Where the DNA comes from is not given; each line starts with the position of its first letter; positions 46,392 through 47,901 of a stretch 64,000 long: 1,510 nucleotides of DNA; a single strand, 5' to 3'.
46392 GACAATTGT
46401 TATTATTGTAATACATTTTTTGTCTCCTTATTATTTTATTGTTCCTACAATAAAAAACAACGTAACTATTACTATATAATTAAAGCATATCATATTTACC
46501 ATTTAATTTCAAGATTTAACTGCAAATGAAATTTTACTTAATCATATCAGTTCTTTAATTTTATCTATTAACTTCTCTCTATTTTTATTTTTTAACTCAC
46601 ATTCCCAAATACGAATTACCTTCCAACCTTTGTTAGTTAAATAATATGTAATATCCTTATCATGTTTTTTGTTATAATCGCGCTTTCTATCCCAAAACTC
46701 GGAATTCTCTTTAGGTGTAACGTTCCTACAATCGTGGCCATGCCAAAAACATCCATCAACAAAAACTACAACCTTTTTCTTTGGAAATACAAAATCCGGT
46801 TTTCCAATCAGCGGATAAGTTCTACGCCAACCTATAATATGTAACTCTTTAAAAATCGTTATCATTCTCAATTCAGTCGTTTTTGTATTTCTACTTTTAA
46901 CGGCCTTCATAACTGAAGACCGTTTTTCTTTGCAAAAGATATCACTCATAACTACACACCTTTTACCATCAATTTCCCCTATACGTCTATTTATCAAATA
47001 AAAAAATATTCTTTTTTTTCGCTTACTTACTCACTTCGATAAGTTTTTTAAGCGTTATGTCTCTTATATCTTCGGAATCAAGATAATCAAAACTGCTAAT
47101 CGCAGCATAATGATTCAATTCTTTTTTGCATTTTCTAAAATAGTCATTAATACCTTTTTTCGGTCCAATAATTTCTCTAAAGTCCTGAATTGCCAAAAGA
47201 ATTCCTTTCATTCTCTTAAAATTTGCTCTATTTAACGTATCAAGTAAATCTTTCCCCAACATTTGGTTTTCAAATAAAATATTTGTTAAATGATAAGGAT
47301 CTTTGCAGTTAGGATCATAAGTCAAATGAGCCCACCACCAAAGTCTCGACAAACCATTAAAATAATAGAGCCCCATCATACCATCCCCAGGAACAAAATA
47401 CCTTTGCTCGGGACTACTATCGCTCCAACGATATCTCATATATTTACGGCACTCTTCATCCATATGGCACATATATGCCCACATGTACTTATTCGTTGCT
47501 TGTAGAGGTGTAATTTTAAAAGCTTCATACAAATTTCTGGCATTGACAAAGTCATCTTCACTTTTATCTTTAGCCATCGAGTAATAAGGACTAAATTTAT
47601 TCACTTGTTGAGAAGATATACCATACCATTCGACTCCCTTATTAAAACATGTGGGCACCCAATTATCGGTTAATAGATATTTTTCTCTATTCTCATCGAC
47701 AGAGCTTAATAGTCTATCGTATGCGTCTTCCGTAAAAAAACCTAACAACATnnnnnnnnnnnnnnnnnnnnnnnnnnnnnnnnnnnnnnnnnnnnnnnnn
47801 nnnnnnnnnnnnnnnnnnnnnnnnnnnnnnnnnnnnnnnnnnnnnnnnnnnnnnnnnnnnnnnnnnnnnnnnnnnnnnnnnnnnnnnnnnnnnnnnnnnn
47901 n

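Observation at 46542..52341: dcm ... vsr-bracketed cassette: GHKL (MORC-like) ATPase plus three proteins with no recognisable motif; candidate novel methylation-linked defence module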

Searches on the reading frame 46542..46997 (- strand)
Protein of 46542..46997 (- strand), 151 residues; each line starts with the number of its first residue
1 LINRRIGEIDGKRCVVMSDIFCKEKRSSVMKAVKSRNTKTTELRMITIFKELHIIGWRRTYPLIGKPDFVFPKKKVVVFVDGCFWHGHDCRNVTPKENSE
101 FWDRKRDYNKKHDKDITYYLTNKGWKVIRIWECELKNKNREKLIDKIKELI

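Call 3: search_protein_families(library=pfam, proteins=[window:46542-46997:-], max_evalue=0.1)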
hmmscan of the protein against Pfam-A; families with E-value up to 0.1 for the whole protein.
window:46542-46997:- (151 aa): 3 families
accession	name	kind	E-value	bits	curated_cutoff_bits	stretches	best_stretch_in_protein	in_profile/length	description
PF03852.21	Vsr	-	8.4e-23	80.5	27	1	18-91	1-73/74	DNA mismatch endonuclease Vsr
PF04480.18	DUF559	-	3.6e-05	24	20.6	1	107-149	65-106/109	Protein of unknown function (DUF559)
PF18741.7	MTES_1575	-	0.019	15.5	38.2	1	109-148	55-93/96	REase_MTES_1575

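Call 4: search_protein_families(library=padloc, proteins=[window:46542-46997:-], max_evalue=0.1)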
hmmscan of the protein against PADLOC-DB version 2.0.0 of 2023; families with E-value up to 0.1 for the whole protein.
window:46542-46997:- (151 aa): 1 family
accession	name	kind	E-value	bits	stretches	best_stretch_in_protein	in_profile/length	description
PDLC03397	Vsr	-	2.5e-21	74.4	1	17-146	1-128/156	Type II nicking endonuclease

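Call 5: search_protein_families(library=ncbifam, proteins=[window:46542-46997:-], max_evalue=0.1)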
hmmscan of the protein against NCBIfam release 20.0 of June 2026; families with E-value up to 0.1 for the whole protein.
window:46542-46997:- (151 aa): 2 families
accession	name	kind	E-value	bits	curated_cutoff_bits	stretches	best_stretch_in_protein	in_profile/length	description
TIGR00632.1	vsr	subfamily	5.2e-31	107.4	97.85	1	17-134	1-119/119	DNA mismatch endonuclease Vsr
NF007294.0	PRK09767.1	equivalog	0.01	15.9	218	1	105-148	65-107/117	DUF559 domain-containing protein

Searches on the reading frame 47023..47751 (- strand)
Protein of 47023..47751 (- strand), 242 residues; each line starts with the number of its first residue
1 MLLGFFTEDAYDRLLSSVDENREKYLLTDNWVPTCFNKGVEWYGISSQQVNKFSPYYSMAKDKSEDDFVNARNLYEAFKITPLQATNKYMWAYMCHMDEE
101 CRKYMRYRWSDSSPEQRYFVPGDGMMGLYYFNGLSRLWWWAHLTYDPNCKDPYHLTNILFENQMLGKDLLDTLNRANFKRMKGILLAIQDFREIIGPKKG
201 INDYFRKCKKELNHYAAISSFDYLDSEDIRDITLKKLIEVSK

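Call 3: search_protein_families(library=pfam, proteins=[window:47023-47751:-], max_evalue=0.1)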
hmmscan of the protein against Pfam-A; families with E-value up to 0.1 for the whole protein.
window:47023-47751:- (242 aa): 1 family
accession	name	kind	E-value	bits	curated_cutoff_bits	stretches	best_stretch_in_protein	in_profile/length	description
PF19866.4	DUF6339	-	4e-38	131.3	23.2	1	66-233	1-173/175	Family of unknown function (DUF6339)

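Call 4: search_protein_families(library=padloc, proteins=[window:47023-47751:-], max_evalue=0.1)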
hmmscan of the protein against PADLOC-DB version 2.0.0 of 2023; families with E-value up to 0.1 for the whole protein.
window:47023-47751:- (242 aa): 4 families
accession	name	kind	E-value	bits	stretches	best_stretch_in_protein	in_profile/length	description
PDLC04586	PDC-M33C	-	1.3e-38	130.9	1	1-239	1-241/247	-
PDLC04584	PDC-M33C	-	1.8e-23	81.4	1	3-238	5-243/250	-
PDLC04587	PDC-M33C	-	6.8e-15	53.2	1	1-239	1-243/312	-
PDLC04585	PDC-M33C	-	5.4e-12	43.9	1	1-236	1-248/346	-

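Call 5: search_protein_families(library=ncbifam, proteins=[window:47023-47751:-], max_evalue=0.1)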
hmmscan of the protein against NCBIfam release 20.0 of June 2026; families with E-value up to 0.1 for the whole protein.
window:47023-47751:- (242 aa): 0 families

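Call 15: find_homologous_proteins(query=window:47023-47751:-, max_evalue=0.001)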
Query window:47023-47751:- (242 aa): 76 proteins with E <= 0.001 among 158 candidates.
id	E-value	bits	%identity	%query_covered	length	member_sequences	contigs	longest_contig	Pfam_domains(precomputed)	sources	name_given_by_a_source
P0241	1.6e-166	570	100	100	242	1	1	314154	PF19866.5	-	-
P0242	8.5e-160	548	95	100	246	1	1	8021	PF19866.5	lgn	-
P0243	7.9e-137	473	83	100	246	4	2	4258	PF19866.5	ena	-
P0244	9.9e-128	443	79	99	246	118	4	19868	PF19866.5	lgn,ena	-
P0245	1.9e-125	436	78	99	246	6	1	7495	PF19866.5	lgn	-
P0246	3.1e-124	432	75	99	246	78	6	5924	PF19866.5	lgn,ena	-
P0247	6.6e-124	431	78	99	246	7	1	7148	PF19866.5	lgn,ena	-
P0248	1.3e-123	430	75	99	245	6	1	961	PF19866.5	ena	-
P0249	2.8e-118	412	72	99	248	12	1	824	PF19866.5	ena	-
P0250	3.3e-118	412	73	99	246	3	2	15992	PF19866.5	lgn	-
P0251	6.2e-117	408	71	99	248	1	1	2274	PF19866.5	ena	-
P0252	1.0e-116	407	73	99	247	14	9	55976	PF19866.5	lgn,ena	-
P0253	2.0e-116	406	71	100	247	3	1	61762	PF19866.5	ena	-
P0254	4.4e-116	405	73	99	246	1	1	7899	PF19866.5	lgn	-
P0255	4.5e-113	395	72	99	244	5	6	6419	PF19866.5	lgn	-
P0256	2.8e-106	373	66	99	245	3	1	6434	PF19866.5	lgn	-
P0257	6.4e-106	372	66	99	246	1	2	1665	PF19866.5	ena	-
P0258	3.8e-103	363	65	100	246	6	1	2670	PF19866.5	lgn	-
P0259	1.5e-101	358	64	99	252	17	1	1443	PF19866.5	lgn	-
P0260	3.6e-101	356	67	99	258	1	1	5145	PF19866.5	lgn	-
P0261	1.6e-99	351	63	100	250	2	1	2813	PF19866.5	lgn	-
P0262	2.0e-99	350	64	100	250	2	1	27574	PF19866.5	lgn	-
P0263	2.9e-99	350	61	99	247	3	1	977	PF19866.5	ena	-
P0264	2.9e-96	340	64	99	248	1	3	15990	PF19866.5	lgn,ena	-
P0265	5.4e-96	339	61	99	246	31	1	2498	PF19866.5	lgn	-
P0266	2.1e-95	337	61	99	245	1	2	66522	PF19866.5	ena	-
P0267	3.5e-95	337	61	99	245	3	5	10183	PF19866.5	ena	-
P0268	5.0e-95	336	60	99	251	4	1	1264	PF19866.5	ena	-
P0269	9.4e-95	335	59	99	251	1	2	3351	PF19866.5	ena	-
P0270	2.3e-92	327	60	99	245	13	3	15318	PF19866.5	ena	-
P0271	3.6e-92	327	58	100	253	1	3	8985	PF19866.5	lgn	-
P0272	9.0e-89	316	59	99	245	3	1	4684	PF19866.5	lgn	-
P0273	1.1e-85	305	57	99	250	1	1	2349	PF19866.5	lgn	-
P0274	4.8e-85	303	57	99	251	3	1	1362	PF19866.5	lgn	-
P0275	7.9e-85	303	55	99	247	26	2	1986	PF19866.5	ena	-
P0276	1.4e-83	299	56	100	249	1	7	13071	PF19866.5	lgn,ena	-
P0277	5.9e-78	280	53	100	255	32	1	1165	PF19866.5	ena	-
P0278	3.9e-77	278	55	99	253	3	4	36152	PF19866.5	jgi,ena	-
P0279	2.9e-74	268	51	99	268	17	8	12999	PF19866.5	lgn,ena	-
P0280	5.9e-74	267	51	100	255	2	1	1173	PF19866.5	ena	-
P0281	5.3e-72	261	51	97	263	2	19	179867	PF19866.5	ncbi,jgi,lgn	ncbi:MAG: LAGLIDADG-2 domain-containing protein [Oscillospiraceae bacterium]|jgi:hypothetical protei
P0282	8.8e-72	260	49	99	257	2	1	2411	PF19866.5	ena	-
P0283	5.3e-69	251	47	99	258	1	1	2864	PF19866.5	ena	-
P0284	2.2e-67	246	47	99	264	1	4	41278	PF19866.5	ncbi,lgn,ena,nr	ncbi:MAG: hypothetical protein ILO53_00380 [Clostridia bacterium]|nr:hypothetical protein [Clostridi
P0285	3.4e-67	245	49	99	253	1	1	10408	PF19866.5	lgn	-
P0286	5.6e-67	244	47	99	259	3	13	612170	PF19866.5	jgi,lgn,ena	jgi:hypothetical protein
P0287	3.1e-66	242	46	100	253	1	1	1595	PF19866.5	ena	-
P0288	4.7e-66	241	48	99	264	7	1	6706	PF19866.5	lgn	-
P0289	6.1e-66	241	46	99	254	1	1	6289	PF19866.5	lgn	-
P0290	6.1e-66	241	48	99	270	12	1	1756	PF19866.5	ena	-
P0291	1.2e-65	240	46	99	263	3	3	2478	PF19866.5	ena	-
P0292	1.5e-65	240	47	98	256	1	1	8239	PF19866.5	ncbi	-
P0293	9.9e-65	237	47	99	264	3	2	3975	PF19866.5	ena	-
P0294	1.6e-64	236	48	96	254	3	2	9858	PF19866.5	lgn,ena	-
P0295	2.0e-64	236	44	99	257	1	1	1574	PF19866.5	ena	-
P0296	2.4e-64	236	76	57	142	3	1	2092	PF19866.5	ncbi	-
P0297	4.7e-64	235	47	97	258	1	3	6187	PF19866.5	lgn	-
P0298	5.9e-64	234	46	100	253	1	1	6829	PF19866.5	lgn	-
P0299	2.8e-63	232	46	98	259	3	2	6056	PF19866.5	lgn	-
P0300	4.1e-63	232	46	100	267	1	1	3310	PF19866.5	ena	-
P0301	1.9e-62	229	46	100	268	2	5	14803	PF19866.5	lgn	-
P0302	2.6e-62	229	46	96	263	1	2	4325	PF19866.5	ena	-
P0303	2.7e-62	229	45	99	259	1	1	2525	PF19866.5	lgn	-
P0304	3.6e-61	225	47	99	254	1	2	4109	PF19866.5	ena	-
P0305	7.0e-61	224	46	97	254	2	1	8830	PF19866.5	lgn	-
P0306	8.6e-61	224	46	99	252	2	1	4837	PF19866.5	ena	-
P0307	1.1e-57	214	48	98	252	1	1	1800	PF19866.5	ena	-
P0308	3.4e-57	212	69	56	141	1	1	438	PF19866.5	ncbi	-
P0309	8.0e-57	211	45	99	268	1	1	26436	PF19866.5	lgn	-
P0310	2.7e-56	209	41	98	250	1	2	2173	PF19866.5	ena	-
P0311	1.4e-55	207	46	99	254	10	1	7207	PF19866.5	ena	-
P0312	1.5e-53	200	68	54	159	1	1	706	PF19866.5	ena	-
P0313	3.2e-51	193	46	95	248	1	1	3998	PF19866.5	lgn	-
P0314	7.0e-45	172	49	71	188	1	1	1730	PF19866.5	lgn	-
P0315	7.2e-34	136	37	97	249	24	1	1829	PF19866.5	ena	-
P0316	2.7e-27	114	35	98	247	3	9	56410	PF19866.5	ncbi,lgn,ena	-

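Call 19: search_solved_structures(query=A2, max_evalue=10)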
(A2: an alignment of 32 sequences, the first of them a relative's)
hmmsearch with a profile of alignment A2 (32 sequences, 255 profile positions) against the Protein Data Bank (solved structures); distinct sequences matched with E-value up to 10: 0.

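Call 63: search_protein_families(library=pfam, alignment_id=A2, max_evalue=1)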
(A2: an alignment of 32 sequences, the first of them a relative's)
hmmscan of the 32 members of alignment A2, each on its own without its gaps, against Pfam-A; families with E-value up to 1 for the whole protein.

A. member 1, P0241 (242 aa): 1 family
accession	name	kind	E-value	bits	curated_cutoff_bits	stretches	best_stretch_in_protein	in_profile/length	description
PF19866.4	DUF6339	-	4e-38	131.3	23.2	1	66-233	1-173/175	Family of unknown function (DUF6339)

B. families by the number of members that match (of 32 scanned): 21 families
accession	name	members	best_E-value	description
PF19866.4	DUF6339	32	3.1e-48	Family of unknown function (DUF6339)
PF21712.3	RASSF8-10_RA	7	0.0051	Ras association domain-containing protein 8/10, RA domain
PF20463.3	PDH_C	5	0.0034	Prephenate dehydrogenase, dimerization domain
PF22035.1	Lpg0393_VPS9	2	0.014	Lpg0393 VPS9-like domain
PF08965.17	Aca2_YdiL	2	0.027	Aca2/YdiL-like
PF22731.1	NCH4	2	0.21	NACHT C-terminal Helical domain 4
PF23349.2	BBS7_hp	1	0.0091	BBS7 hairpin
PF06918.19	DUF1280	1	0.023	Protein of unknown function (DUF1280)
PF15658.11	Latrotoxin_C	1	0.058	Latrotoxin C-terminal domain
PF02284.21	COX5A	1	0.059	Cytochrome c oxidase subunit Va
PF18867.6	HEPN-like_int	1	0.064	HEPN-like integron domain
PF19960.5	EAD7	1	0.073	Effector-associated domain 7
PF07713.18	DUF1604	1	0.09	Protein of unknown function (DUF1604)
PF20419.3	DUF6701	1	0.12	Family of unknown function (DUF6701)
PF02212.23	GED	1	0.13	Dynamin GTPase effector domain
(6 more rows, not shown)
